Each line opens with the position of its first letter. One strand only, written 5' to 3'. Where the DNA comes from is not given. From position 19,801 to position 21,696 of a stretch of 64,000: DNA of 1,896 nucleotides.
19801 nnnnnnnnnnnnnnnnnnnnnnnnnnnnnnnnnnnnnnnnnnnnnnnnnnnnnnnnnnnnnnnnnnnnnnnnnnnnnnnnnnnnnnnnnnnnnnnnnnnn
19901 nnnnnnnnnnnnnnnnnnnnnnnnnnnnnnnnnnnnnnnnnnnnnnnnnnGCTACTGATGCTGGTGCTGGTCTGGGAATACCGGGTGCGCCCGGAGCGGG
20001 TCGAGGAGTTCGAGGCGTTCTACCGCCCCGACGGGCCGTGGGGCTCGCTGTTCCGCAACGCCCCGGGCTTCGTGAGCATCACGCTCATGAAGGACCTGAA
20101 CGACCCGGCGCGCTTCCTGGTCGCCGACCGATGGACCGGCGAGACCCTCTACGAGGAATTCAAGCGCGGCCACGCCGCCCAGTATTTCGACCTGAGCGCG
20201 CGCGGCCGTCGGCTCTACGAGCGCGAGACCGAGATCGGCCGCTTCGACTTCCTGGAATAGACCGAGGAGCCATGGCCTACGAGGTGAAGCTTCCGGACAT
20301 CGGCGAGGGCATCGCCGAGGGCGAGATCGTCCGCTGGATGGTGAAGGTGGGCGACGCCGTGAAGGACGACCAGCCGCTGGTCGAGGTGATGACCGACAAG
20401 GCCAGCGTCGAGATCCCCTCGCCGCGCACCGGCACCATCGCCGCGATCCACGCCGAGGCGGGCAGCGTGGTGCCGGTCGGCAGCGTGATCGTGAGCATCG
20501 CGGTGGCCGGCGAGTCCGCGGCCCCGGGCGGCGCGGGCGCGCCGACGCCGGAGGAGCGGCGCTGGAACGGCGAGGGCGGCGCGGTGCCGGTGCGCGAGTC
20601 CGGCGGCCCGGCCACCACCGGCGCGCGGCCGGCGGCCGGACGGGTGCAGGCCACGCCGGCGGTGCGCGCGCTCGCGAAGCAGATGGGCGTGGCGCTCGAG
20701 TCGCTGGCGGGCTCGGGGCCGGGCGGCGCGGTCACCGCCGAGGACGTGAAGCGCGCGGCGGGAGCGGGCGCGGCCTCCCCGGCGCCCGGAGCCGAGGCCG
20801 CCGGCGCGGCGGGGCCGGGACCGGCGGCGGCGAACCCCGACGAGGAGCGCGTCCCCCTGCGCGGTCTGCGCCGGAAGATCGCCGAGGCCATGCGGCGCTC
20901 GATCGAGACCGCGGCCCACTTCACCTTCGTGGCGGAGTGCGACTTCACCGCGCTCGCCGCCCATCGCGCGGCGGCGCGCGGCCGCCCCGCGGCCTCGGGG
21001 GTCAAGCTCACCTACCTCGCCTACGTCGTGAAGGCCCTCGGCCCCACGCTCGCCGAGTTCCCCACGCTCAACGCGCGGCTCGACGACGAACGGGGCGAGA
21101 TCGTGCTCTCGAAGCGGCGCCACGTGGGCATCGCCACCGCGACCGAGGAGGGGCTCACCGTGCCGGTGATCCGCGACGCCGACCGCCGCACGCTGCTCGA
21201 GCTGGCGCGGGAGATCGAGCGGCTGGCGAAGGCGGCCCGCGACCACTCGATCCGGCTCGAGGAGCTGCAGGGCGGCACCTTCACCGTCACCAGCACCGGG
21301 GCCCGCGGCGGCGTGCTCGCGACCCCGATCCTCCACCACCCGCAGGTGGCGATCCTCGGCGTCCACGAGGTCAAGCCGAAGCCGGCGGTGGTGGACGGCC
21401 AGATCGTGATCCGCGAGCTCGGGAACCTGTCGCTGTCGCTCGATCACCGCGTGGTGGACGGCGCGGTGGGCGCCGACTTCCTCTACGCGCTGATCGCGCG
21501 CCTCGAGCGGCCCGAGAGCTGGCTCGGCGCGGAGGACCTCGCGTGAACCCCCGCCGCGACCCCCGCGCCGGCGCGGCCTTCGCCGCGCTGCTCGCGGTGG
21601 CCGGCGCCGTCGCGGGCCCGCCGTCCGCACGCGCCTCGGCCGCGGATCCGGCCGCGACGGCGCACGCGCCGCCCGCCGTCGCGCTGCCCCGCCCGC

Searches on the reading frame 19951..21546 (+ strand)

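Call 48: search_protein_families(library=pfam, proteins=[window:19951-21546:+], max_evalue=0.0001)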
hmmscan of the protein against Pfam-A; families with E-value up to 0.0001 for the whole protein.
window:19951-21546:+ (531 aa): 3 families
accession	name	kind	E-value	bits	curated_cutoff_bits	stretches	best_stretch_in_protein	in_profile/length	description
PF00198.28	2-oxoacid_dh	-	2e-76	257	23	1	296-525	2-231/232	2-oxoacid dehydrogenases acyltransferase (catalytic domain)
PF00364.28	Biotin_lipoyl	-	2.5e-23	82.1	22.1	1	111-183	2-73/73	Biotin-requiring enzyme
PF02817.22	E3_binding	-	3e-14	53.4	23.7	1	232-267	1-36/36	e3 binding domain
